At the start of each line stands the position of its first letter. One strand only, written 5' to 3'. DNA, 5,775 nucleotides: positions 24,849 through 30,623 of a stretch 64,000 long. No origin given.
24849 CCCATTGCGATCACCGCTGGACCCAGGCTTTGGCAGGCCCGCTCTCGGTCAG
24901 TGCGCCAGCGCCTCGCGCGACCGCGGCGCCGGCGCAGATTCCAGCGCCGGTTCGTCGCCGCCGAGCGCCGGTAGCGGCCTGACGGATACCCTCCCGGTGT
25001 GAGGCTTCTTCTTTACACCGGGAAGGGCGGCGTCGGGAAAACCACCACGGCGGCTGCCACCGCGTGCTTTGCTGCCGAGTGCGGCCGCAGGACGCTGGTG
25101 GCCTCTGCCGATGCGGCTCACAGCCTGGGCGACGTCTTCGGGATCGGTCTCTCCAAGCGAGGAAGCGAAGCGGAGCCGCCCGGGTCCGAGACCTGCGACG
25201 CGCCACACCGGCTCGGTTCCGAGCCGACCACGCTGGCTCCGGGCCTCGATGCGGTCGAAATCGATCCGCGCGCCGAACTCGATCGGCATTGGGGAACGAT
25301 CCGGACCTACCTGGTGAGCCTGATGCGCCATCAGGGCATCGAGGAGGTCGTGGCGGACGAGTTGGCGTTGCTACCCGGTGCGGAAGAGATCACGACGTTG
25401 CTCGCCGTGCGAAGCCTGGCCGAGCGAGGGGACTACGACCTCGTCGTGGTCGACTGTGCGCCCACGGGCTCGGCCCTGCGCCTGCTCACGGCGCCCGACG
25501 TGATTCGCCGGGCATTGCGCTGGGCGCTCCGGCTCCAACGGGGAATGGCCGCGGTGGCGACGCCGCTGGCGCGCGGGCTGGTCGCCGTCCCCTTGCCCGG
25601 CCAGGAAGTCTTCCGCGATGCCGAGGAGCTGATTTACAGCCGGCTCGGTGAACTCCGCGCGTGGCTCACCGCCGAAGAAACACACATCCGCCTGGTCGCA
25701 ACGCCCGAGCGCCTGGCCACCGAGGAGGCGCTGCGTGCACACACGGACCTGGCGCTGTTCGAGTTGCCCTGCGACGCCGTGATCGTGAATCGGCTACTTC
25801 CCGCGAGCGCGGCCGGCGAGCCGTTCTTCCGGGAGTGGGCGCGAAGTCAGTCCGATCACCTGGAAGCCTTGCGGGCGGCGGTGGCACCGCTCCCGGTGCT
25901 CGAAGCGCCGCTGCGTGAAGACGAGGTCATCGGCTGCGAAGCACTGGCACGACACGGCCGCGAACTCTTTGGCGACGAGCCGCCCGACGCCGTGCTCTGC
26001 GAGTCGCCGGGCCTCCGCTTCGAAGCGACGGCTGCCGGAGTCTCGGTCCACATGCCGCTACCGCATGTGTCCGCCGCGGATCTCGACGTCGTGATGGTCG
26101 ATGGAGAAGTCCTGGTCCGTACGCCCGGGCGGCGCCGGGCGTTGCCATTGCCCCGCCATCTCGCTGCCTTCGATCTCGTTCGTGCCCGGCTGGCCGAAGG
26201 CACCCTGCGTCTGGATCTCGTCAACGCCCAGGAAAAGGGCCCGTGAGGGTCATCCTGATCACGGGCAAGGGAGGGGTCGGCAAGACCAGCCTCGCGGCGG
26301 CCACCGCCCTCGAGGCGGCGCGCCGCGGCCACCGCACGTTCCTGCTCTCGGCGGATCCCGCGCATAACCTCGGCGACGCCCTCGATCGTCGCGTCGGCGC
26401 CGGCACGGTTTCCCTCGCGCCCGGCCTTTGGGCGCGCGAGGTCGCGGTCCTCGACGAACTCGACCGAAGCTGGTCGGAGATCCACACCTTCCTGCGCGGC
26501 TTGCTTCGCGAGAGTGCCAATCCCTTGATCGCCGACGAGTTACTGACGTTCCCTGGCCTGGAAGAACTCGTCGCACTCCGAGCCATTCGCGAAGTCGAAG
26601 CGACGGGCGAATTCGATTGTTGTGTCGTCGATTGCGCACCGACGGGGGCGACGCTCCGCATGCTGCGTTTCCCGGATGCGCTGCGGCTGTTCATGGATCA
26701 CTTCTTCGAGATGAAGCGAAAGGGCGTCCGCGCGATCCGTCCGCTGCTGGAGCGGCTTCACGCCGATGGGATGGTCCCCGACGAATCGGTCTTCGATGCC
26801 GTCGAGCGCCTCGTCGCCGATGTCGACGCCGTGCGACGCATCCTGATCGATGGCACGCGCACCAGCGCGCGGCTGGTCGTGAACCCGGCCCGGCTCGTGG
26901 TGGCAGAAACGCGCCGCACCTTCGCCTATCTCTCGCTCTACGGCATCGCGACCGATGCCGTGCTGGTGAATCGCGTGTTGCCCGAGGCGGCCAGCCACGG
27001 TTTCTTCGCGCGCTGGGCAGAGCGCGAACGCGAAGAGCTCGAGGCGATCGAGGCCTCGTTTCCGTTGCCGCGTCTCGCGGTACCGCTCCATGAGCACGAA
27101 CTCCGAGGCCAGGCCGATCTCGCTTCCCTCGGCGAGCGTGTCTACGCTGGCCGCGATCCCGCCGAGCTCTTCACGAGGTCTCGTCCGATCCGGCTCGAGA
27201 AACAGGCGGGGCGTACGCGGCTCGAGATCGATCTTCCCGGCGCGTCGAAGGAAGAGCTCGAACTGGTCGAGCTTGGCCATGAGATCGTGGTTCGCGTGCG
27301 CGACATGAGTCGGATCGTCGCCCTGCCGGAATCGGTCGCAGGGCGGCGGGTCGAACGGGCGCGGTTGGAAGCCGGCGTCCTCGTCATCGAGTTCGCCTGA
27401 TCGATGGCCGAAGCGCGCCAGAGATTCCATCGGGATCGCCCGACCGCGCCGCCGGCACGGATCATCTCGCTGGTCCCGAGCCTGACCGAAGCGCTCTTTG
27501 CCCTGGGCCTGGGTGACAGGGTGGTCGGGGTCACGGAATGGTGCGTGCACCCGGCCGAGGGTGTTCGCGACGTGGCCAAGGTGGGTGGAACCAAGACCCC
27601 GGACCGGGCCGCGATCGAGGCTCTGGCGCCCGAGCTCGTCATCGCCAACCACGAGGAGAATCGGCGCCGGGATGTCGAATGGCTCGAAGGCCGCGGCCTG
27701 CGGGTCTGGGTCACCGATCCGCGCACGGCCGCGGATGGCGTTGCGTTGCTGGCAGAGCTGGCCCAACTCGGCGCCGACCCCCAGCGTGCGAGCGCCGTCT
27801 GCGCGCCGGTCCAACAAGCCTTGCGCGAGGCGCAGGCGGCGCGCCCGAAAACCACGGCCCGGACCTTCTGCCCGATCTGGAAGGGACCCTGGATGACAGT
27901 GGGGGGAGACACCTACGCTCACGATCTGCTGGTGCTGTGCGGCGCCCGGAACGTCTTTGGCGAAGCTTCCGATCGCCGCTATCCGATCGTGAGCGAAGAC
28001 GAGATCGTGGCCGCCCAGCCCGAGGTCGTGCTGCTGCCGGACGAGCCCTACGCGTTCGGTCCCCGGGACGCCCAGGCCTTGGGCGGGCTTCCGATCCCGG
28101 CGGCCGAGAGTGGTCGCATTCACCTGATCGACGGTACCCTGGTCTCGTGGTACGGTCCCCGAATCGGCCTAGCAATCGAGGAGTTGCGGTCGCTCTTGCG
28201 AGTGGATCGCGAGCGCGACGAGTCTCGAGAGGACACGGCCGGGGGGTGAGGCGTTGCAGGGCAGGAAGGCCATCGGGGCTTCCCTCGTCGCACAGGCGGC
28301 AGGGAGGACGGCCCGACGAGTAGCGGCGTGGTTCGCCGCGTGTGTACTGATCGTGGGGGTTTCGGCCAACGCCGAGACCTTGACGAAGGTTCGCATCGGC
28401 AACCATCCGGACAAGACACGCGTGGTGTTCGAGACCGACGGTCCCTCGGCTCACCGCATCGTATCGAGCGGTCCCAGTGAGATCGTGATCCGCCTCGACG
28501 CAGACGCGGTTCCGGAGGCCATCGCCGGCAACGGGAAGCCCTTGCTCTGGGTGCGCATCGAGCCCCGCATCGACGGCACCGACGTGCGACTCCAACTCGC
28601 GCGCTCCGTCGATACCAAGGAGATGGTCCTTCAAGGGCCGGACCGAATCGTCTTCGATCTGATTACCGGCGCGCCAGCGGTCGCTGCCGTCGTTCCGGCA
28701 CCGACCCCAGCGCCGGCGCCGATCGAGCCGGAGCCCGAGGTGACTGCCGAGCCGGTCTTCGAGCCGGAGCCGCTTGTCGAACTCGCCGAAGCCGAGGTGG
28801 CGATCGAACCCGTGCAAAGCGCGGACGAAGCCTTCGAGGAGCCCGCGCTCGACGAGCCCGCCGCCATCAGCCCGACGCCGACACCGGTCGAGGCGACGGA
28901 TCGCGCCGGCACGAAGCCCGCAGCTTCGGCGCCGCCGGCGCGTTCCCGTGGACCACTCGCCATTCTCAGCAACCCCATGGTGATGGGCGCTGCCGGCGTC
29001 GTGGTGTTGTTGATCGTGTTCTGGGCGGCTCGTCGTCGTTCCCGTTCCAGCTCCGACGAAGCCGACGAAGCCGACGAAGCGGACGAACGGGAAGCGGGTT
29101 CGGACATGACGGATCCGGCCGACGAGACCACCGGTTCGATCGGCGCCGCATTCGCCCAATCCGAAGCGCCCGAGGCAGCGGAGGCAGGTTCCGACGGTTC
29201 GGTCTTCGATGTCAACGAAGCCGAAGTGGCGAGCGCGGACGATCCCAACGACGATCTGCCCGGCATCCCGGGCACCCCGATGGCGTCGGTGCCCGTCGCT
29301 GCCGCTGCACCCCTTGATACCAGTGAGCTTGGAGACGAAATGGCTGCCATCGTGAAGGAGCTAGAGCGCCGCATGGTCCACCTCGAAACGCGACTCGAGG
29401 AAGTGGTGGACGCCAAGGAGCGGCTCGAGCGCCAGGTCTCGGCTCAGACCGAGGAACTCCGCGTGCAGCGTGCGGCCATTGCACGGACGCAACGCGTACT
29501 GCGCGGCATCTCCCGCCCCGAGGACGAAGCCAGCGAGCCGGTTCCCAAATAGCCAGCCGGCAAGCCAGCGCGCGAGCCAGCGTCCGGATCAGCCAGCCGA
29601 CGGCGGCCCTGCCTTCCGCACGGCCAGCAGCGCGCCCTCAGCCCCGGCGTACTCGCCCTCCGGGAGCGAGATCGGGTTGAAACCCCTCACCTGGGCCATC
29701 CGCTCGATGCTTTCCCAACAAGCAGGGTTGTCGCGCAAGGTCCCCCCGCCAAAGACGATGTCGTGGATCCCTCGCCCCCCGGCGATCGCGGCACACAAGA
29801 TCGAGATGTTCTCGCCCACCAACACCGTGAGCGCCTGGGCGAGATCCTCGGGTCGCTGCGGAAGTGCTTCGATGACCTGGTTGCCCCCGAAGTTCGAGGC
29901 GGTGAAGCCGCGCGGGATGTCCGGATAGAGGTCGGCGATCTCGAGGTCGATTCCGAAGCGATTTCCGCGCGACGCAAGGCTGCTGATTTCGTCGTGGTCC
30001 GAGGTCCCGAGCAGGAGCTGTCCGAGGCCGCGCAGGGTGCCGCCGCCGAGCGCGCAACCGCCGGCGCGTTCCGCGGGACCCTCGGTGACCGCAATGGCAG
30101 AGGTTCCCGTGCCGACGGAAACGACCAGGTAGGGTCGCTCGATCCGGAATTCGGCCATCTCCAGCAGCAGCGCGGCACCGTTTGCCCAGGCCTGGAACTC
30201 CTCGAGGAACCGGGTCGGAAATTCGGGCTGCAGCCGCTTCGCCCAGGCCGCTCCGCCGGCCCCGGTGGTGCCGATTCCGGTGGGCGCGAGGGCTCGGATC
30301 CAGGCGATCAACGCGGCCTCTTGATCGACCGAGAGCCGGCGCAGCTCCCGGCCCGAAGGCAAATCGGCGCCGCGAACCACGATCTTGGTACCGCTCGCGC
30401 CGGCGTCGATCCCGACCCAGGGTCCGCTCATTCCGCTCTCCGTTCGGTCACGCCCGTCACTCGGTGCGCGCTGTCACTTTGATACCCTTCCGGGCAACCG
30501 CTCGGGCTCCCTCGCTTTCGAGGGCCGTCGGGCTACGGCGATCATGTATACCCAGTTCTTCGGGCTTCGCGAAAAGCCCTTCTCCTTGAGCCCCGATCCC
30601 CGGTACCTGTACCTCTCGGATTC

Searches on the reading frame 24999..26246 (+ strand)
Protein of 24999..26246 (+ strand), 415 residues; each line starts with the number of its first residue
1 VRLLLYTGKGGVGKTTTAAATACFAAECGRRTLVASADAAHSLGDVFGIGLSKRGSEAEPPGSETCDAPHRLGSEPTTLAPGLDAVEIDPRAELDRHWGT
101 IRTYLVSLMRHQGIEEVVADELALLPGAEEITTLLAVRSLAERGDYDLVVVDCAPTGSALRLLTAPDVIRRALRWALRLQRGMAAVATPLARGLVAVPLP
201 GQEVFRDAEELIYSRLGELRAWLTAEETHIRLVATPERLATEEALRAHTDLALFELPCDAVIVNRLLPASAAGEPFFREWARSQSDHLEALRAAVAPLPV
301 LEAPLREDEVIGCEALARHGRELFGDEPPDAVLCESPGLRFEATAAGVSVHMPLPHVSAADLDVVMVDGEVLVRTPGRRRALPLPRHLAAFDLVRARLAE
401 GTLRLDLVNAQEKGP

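Call 6: search_protein_families(library=pfam, proteins=[window:24999-26246:+], max_evalue=0.01)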
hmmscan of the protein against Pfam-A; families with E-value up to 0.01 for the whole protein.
window:24999-26246:+ (415 aa): 5 families
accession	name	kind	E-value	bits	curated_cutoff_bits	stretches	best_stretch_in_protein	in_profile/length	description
PF02374.21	ArsA_ATPase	-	9.5e-63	212.7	24.3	1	1-321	1-301/305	Anion-transporting ATPase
PF17886.7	ArsA_HSP20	-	4.1e-09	36.3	22.5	1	347-405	3-61/63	HSP20-like domain found in ArsA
PF01656.29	CbiA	-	8.7e-08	32.6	25.4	1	7-43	5-41/125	CobQ/CobB/MinD/ParA nucleotide binding domain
PF13614.12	AAA_31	-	1.9e-07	31.6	27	1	6-48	7-49/177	AAA domain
PF10609.15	ParA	-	0.0013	18.6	27.1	1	4-39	7-42/246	NUBPL iron-transfer P-loop NTPase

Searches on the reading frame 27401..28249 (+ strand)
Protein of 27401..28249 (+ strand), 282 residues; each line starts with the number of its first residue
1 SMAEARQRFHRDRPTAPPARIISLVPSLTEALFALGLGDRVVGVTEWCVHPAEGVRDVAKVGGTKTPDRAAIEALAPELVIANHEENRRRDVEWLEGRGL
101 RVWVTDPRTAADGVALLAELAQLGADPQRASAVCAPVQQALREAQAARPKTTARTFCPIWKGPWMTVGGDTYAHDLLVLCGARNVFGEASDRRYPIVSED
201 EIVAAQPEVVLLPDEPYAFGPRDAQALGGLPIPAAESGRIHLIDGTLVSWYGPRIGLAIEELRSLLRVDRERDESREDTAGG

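Call 59: search_protein_families(library=pfam, proteins=[window:27401-28249:+], max_evalue=0.001)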
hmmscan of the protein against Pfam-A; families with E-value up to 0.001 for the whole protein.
window:27401-28249:+ (282 aa): 1 family
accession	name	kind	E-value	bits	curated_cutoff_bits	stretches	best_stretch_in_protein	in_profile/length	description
PF01497.23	Peripla_BP_2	-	8.8e-16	58.5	27.5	1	21-213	1-198/235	Periplasmic binding protein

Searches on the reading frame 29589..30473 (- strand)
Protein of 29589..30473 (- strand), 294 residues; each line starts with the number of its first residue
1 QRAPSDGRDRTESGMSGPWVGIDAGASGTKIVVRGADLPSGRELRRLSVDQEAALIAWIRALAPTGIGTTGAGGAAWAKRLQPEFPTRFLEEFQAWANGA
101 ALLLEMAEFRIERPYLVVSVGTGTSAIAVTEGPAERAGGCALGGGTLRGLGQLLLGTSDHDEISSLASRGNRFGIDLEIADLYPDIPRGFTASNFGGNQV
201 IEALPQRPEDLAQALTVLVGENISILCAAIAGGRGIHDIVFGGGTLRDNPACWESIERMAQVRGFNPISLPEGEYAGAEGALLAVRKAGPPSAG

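Call 59: search_protein_families(library=pfam, proteins=[window:29589-30473:-], max_evalue=0.001)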
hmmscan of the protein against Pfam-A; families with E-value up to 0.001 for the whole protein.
window:29589-30473:- (294 aa): 1 family
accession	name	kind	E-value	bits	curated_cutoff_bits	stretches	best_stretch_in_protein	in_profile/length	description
PF03630.20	Fumble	-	1.2e-22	81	28.5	1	114-260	148-307/334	Fumble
